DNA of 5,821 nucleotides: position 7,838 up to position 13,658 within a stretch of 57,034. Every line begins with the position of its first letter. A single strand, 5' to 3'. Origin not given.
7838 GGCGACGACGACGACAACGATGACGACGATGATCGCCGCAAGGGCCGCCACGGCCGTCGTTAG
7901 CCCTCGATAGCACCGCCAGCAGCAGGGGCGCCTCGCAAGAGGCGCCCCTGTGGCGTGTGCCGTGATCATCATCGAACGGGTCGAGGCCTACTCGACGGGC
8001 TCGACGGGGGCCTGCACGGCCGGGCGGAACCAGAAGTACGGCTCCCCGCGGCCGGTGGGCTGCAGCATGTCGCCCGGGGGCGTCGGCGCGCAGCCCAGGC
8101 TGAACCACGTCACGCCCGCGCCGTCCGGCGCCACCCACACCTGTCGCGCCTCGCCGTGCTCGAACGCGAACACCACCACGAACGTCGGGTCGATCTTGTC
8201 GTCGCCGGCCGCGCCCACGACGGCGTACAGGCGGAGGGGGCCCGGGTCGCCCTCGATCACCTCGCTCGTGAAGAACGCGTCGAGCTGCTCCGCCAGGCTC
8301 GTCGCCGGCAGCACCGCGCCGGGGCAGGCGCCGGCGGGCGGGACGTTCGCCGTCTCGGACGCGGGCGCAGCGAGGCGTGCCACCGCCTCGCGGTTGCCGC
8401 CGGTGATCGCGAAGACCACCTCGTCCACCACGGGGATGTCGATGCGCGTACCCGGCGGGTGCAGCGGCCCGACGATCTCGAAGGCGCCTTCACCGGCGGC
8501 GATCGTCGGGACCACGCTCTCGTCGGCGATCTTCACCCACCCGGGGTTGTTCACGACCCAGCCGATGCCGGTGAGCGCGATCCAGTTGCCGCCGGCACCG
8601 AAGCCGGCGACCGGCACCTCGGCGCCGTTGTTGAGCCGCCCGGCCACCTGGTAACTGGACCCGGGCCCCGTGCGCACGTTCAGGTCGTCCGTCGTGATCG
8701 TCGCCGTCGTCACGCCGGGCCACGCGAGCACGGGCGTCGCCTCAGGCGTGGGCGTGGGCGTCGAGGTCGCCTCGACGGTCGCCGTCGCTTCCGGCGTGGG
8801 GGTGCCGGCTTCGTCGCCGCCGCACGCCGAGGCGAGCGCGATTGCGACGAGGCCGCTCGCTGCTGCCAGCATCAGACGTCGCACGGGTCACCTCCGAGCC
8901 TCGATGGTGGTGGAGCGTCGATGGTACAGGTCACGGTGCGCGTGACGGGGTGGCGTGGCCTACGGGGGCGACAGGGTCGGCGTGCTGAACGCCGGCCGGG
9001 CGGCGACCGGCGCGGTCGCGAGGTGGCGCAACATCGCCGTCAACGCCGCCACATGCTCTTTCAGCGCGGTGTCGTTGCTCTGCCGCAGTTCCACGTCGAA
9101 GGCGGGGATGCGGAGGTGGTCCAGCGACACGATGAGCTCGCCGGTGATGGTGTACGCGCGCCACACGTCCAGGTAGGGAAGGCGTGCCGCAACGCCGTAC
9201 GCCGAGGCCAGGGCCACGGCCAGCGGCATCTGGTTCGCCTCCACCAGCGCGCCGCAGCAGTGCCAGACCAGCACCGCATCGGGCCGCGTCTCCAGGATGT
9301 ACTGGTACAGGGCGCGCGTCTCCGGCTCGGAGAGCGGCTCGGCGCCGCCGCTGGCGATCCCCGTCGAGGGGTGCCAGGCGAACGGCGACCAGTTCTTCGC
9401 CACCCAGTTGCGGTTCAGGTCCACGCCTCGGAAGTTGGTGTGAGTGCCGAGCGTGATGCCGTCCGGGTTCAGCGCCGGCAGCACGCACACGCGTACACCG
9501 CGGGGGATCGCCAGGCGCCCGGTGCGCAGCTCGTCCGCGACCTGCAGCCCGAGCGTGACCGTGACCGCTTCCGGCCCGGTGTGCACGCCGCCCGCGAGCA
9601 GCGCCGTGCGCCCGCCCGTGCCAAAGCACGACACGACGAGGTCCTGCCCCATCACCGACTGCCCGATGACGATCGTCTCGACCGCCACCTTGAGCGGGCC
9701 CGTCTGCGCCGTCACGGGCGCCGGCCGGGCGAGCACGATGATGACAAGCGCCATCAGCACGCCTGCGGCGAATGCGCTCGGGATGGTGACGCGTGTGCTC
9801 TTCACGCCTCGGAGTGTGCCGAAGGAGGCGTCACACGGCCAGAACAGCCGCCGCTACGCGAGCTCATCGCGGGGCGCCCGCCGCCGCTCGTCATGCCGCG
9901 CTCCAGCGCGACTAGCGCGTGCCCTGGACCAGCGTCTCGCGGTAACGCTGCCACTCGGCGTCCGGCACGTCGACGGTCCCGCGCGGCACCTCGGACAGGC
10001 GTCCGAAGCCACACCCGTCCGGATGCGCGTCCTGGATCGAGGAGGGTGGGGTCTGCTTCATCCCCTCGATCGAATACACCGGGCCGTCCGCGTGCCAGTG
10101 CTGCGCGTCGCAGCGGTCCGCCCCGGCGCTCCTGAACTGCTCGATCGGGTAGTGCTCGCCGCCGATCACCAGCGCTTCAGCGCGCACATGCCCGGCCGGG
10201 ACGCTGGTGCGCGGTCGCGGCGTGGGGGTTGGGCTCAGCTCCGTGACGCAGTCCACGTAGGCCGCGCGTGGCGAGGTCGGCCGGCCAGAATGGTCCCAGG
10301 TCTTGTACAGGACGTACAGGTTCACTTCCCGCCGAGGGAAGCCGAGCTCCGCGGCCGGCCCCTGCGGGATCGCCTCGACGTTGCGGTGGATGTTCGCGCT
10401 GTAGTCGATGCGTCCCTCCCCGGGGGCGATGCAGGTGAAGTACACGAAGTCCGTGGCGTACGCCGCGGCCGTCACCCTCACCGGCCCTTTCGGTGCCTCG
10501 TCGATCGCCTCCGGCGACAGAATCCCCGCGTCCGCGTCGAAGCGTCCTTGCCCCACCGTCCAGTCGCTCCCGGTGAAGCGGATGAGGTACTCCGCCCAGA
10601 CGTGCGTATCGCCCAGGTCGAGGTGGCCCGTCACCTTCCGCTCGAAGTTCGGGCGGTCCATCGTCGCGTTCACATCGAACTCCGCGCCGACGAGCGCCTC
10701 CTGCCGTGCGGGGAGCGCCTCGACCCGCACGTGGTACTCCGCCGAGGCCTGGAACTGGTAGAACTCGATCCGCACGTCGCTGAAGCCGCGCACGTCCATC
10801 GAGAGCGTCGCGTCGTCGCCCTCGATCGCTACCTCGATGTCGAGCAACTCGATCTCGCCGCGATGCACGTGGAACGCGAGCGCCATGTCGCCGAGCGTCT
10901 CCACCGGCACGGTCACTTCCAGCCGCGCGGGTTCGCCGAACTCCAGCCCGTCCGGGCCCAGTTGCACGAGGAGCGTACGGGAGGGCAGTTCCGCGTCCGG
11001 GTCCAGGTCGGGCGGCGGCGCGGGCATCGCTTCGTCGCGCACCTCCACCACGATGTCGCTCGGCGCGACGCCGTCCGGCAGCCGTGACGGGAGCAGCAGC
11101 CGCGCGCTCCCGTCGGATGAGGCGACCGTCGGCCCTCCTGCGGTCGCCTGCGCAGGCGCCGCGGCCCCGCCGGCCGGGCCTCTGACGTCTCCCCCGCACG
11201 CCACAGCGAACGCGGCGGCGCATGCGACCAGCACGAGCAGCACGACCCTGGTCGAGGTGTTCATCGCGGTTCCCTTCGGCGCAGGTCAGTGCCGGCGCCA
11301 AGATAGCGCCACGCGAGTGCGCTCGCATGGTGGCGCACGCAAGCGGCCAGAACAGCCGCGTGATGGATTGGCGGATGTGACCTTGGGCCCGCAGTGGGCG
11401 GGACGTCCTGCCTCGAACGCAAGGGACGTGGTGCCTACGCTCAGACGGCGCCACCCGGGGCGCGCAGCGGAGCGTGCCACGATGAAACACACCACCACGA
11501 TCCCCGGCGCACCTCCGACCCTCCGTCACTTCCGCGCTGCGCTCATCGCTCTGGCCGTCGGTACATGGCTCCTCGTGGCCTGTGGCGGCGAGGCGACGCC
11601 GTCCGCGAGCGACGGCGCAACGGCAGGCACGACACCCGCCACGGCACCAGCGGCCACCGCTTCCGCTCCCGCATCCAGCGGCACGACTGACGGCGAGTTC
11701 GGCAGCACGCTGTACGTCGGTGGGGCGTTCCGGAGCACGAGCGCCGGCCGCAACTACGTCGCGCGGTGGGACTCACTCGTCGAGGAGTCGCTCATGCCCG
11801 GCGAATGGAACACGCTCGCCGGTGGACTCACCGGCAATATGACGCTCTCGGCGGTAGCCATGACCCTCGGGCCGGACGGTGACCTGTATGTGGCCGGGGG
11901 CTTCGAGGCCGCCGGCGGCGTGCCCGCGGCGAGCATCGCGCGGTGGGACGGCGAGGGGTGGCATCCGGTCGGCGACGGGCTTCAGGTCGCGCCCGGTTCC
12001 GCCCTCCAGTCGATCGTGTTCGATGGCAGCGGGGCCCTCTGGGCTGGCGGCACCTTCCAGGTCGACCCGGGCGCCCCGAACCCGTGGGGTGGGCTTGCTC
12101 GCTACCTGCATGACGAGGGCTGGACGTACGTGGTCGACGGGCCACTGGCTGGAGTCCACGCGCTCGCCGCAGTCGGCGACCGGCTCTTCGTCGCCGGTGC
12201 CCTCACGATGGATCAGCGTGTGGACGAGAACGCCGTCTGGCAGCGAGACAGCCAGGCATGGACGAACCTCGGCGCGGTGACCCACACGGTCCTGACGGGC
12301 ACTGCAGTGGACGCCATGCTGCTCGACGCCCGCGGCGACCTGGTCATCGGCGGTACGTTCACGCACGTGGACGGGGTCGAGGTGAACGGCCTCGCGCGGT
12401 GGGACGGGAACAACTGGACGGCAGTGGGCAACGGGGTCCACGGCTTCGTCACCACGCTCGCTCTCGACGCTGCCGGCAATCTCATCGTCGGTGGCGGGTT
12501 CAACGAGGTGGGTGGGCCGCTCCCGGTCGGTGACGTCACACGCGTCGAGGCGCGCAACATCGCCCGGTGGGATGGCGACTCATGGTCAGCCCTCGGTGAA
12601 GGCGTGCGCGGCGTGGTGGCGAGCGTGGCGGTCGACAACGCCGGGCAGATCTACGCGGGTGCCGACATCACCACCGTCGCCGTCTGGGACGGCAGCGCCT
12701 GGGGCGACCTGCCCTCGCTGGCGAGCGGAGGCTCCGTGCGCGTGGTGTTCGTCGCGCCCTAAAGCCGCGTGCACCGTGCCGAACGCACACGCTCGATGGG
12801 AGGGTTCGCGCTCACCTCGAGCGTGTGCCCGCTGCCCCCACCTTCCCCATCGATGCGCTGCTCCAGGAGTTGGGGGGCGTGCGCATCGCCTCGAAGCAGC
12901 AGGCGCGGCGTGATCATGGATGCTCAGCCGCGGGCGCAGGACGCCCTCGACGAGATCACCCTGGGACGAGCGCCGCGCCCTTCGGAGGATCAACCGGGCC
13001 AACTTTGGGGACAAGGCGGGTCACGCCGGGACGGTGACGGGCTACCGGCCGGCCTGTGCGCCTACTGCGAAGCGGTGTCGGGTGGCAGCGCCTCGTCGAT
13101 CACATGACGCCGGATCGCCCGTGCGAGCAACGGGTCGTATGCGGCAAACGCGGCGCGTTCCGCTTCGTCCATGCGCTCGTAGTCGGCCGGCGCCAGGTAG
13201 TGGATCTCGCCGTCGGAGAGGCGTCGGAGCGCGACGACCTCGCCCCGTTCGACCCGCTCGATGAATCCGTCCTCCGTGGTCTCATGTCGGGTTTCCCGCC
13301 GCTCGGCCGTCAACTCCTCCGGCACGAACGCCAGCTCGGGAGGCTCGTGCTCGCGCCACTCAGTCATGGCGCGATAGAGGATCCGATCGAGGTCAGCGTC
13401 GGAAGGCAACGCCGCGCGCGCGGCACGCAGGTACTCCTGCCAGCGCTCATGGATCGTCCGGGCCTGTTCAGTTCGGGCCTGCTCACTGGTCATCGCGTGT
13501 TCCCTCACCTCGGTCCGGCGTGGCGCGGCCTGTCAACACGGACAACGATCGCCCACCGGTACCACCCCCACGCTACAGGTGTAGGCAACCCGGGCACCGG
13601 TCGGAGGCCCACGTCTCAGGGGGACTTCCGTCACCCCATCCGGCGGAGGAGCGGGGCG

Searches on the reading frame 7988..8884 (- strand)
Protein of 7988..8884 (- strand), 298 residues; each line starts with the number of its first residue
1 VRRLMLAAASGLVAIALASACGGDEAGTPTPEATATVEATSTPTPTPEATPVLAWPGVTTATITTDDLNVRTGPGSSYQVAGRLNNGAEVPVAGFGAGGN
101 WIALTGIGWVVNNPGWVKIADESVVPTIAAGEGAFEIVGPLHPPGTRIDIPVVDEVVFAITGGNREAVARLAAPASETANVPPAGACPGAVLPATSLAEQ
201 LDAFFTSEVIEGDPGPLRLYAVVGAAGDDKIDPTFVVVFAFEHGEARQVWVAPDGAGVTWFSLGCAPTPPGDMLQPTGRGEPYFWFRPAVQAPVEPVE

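Call 21: search_protein_families(library=pfam, proteins=[window:7988-8884:-], max_evalue=0.01)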
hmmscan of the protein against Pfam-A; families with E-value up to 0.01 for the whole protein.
window:7988-8884:- (298 aa): 1 family
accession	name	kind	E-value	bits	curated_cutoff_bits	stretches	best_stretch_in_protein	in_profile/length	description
PF08239.17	SH3_3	-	1.3e-06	28.9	27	1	67-110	2-48/54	Bacterial SH3 domain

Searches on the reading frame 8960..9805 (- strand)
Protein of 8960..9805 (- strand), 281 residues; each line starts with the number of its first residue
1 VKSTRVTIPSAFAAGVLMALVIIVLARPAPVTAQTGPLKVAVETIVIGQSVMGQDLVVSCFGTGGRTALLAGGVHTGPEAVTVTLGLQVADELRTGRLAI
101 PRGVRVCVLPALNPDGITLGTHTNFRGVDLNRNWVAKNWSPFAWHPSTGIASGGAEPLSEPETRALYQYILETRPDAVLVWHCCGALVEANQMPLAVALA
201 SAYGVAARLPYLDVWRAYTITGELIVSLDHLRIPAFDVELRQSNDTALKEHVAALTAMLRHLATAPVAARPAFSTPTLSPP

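Call 21: search_protein_families(library=pfam, proteins=[window:8960-9805:-], max_evalue=0.01)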
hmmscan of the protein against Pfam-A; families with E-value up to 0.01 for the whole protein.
window:8960-9805:- (281 aa): 2 families
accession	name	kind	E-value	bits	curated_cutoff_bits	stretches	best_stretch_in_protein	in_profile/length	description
PF00246.29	Peptidase_M14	-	2.9e-13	50.5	21.6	1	42-184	16-184/286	Zinc carboxypeptidase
PF10994.13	DUF2817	-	0.0033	17.4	23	1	100-137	84-121/341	Protein of unknown function (DUF2817)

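Call 81: find_homologous_proteins(query=window:8960-9805:-, max_evalue=1e-40)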
Query window:8960-9805:- (281 aa): 25 proteins with E <= 1e-40 among 8000 candidates.
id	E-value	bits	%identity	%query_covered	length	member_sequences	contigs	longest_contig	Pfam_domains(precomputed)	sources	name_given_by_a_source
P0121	1.2e-180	617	100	100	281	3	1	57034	PF00246.30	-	-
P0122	2.2e-143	494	81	100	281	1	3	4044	PF00246.30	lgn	-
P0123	1.3e-140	485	81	100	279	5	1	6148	PF00246.30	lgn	-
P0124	1.4e-131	456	81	93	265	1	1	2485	PF00246.30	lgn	-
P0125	1.1e-72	262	54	80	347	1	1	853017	PF00246.30,PF01476.27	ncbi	-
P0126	4.4e-72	261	53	78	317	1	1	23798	PF00246.30,PF01476.27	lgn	-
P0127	5.9e-72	260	50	87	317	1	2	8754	PF00246.30,PF01476.27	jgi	jgi:murein peptide amidase A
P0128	5.8e-71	257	52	78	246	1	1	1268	PF00246.30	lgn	-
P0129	5.0e-70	254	49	92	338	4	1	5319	PF00246.30,PF01476.27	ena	-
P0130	1.8e-68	249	50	89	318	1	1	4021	PF00246.30,PF01476.27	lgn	-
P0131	4.0e-67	244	51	79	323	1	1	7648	PF24827.2,PF00246.30,PF01476.27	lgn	-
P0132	1.8e-66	242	50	85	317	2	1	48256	PF00246.30,PF01476.27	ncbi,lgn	-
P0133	2.8e-66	241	52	79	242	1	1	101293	PF00246.30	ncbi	-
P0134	6.9e-66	240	51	79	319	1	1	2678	PF24827.2,PF00246.30,PF01476.27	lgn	-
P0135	3.3e-65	238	47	86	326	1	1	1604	PF00246.30,PF01476.27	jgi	jgi:predicted deacylase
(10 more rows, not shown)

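Call 82: find_encoding_contigs(protein=P0123, flank=10000, max_places=5)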
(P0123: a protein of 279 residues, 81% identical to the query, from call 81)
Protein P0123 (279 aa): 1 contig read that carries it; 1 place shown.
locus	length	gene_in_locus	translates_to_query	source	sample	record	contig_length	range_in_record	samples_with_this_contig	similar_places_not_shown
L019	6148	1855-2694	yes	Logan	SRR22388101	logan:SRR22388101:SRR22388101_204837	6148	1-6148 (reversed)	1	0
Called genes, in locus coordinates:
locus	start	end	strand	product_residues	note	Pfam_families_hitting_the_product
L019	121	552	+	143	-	-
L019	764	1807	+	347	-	-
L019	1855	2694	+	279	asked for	PF00246:Peptidase_M14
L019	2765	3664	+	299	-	PF08239:SH3_3 (weak)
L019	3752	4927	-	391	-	-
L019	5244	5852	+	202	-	-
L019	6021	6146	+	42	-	?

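Call 83: find_encoding_contigs(protein=P0122, flank=10000, max_places=5)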
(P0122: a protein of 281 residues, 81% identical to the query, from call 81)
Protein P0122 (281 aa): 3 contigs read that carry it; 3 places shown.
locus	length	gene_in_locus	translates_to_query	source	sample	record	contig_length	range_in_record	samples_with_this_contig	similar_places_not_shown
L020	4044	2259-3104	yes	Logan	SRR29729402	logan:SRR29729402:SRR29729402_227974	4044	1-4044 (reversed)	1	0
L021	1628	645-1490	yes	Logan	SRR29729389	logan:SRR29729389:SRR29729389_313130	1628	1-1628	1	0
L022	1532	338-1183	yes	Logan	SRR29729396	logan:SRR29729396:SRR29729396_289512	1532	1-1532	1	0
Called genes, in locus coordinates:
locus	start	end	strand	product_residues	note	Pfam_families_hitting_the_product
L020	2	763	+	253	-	?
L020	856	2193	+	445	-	-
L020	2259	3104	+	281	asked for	PF00246:Peptidase_M14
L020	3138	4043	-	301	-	?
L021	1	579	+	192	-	?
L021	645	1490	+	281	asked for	PF00246:Peptidase_M14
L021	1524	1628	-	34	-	?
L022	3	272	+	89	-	?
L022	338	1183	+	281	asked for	PF00246:Peptidase_M14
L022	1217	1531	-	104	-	?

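Call 84: list_cluster_members(proteins=[P0121])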
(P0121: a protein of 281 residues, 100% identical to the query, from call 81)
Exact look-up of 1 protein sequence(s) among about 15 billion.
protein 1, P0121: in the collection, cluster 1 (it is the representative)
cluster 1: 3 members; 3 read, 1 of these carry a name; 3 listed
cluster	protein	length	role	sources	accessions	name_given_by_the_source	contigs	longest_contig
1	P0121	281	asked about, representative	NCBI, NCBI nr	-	-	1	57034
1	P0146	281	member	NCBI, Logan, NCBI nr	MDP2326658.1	MAG: M14 family zinc carboxypeptidase [Dehalococcoidia bacterium] | M14 family zinc carboxypeptidase [Dehalococcoidia bacterium]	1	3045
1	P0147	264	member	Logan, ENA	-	-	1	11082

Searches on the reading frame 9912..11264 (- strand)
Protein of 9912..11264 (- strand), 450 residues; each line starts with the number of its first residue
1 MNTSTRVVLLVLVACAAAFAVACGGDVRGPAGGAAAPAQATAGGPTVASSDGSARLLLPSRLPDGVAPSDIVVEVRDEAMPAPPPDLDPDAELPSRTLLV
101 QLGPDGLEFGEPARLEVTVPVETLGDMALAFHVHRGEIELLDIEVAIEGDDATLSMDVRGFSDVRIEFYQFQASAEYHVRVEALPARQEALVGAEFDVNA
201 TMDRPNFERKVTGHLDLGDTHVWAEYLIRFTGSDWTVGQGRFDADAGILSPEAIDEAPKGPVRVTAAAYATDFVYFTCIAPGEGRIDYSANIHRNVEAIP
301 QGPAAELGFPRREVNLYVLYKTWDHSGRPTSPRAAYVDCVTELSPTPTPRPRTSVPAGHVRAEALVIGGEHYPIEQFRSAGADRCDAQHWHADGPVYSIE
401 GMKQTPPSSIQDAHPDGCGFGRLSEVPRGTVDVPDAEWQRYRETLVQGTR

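Call 21: search_protein_families(library=pfam, proteins=[window:9912-11264:-], max_evalue=0.01)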
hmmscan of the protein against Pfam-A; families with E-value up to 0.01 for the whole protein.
window:9912-11264:- (450 aa): 0 families

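Call 22: find_encoding_contigs(protein=window:9912-11264:-, flank=10000, max_places=10)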
Protein window:9912-11264:- (450 aa): 1 contig read that carries it; 1 place shown.
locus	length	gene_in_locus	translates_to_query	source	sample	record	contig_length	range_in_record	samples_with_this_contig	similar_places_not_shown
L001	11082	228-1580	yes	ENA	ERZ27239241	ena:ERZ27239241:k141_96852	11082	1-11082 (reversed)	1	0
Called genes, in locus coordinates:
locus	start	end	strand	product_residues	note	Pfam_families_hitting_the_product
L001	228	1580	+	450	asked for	-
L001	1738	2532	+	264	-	PF00246:Peptidase_M14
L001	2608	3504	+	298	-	PF08239:SH3_3 (weak)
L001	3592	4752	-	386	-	PF17803:Cadherin_4, PF17892:Cadherin_5, PF17963:Big_9, PF17803:Cadherin_4, PF17892:Cadherin_5, PF17963:Big_9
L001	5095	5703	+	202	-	-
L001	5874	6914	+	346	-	PF00296:Bac_luciferase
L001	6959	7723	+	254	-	PF00561:Abhydrolase_1, PF12146:Hydrolase_4 (weak), PF12697:Abhydrolase_6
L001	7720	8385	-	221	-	-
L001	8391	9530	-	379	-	PF05343:Peptidase_M42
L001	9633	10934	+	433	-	PF01938:TRAM, PF05958:tRNA_U5-meth_tr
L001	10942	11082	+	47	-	?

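Call 70: search_protein_families(library=ncbifam, proteins=[window:9912-11264:-], max_evalue=0.001)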
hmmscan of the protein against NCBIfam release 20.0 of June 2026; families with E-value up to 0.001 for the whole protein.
window:9912-11264:- (450 aa): 0 families

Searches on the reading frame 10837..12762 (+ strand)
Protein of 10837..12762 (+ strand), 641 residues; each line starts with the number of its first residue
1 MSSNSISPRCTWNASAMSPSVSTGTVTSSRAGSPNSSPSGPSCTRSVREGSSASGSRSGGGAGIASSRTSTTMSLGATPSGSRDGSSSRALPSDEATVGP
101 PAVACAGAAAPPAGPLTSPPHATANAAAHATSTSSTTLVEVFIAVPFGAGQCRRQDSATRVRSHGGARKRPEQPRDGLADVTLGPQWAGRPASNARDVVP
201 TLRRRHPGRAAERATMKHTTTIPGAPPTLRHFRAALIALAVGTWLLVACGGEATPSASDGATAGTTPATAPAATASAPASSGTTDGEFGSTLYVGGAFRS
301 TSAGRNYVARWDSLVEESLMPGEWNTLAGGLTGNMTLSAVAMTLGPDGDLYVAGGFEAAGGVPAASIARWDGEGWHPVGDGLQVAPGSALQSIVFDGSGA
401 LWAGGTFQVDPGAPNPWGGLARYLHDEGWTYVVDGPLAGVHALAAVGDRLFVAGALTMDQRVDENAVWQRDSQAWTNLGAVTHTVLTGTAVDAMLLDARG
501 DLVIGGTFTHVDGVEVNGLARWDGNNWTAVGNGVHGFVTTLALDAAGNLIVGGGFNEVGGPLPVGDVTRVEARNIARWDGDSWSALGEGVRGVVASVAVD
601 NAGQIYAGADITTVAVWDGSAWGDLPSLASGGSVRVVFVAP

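Call 21: search_protein_families(library=pfam, proteins=[window:10837-12762:+], max_evalue=0.01)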
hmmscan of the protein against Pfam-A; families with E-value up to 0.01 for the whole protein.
window:10837-12762:+ (641 aa): 4 families
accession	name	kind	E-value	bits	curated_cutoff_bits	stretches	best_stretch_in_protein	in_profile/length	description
PF12768.13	Rax2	-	1.2e-06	28.6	28.8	1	491-556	26-94/254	Rax2 C-terminal beta propeller domain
PF17164.10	DUF5122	-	1.4e-05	25.7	27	0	502-521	6-25/36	Domain of unknown function (DUF5122) beta-propeller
PF19565.4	DUF6087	-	0.00025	21.7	27.1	0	566-587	37-58/99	Family of unknown function (DUF6087)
PF07494.17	Reg_prop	-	0.00064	20.1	20.4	0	535-553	4-22/24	Two component regulator propeller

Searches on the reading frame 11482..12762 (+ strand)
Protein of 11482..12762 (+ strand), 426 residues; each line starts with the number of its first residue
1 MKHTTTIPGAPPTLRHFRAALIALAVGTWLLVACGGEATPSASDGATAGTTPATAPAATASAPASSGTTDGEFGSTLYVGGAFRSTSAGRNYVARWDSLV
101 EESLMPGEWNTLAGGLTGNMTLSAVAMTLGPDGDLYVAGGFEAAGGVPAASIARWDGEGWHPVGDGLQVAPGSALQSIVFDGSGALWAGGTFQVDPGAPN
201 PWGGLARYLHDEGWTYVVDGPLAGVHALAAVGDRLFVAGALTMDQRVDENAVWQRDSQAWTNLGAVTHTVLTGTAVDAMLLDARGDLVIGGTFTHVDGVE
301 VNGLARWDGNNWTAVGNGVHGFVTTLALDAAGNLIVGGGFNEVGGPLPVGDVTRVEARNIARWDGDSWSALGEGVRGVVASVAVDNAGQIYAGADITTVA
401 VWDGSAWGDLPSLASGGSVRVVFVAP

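Call 55: find_encoding_contigs(protein=window:11482-12762:+, flank=10000, max_places=10)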
Protein window:11482-12762:+ (426 aa): no gene with exactly this product is on record in the collection.

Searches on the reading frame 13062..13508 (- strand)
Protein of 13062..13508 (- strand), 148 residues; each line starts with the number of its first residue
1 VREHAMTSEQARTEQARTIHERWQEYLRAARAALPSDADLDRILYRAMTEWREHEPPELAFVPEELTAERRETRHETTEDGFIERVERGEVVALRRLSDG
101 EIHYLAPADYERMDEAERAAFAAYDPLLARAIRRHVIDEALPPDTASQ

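Call 21: search_protein_families(library=pfam, proteins=[window:13062-13508:-], max_evalue=0.01)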
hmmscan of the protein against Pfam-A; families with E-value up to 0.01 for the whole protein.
window:13062-13508:- (148 aa): 0 families

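Call 34: search_protein_families(library=phrogs, proteins=[window:13062-13508:-], max_evalue=0.01)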
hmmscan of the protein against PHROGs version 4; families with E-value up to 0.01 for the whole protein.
window:13062-13508:- (148 aa): 0 families

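Call 42: find_encoding_contigs(protein=window:13062-13508:-, flank=10000, max_places=10)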
Protein window:13062-13508:- (148 aa): no gene with exactly this product is on record in the collection.

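Call 86: find_homologous_proteins(query=window:13062-13508:-, max_evalue=1e-10)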
Query window:13062-13508:- (148 aa): 17 proteins with E <= 1e-10 among 734 candidates.
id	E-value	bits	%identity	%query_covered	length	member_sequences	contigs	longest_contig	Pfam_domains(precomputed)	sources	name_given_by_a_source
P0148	5.8e-76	271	91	97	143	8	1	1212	-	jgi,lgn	jgi:hypothetical protein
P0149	6.5e-75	268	92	97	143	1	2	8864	-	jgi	jgi:hypothetical protein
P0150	3.0e-62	227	75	95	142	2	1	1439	-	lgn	-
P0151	1.8e-60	221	73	97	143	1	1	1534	-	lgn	-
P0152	7.9e-58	213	70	97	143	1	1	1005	-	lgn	-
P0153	3.3e-51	191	67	94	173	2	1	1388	-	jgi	jgi:hypothetical protein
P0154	4.5e-51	191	64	96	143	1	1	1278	-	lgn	-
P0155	1.6e-48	182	64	95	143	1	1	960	-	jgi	jgi:hypothetical protein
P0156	1.3e-44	170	63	91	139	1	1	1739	-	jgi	jgi:hypothetical protein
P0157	4.9e-43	165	64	91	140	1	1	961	-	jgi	jgi:hypothetical protein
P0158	9.1e-39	151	59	89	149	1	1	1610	-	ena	-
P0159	1.0e-38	151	60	91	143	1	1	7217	-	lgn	-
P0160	2.0e-38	150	57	92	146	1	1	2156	-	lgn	-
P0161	1.7e-37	147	60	91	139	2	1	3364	-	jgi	-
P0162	7.9e-37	145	57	85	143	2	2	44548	-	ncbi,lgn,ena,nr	ncbi:MAG: hypothetical protein O2924_01695 [Chloroflexi bacterium]|nr:hypothetical protein [Chlorofl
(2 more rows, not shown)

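Call 87: find_encoding_contigs(protein=P0149, flank=10000, max_places=4)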
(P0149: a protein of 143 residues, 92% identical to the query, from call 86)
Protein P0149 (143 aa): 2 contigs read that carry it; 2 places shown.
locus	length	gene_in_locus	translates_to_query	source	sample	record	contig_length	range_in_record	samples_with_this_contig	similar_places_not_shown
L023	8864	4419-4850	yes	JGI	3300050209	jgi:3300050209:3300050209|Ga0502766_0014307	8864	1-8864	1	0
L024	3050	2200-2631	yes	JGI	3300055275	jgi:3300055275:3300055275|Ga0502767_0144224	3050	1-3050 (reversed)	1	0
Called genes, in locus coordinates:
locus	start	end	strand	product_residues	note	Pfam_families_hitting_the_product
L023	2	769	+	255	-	?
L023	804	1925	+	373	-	PF10615:DUF2470, PF08021:FAD_binding_9, PF04954:SIP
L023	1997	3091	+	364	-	PF01497:Peripla_BP_2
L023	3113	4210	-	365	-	-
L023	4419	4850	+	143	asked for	-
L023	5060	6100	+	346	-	-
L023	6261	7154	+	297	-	PF08239:SH3_3 (weak)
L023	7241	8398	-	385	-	-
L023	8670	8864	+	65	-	?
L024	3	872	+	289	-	?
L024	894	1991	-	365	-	-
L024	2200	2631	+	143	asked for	-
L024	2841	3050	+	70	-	?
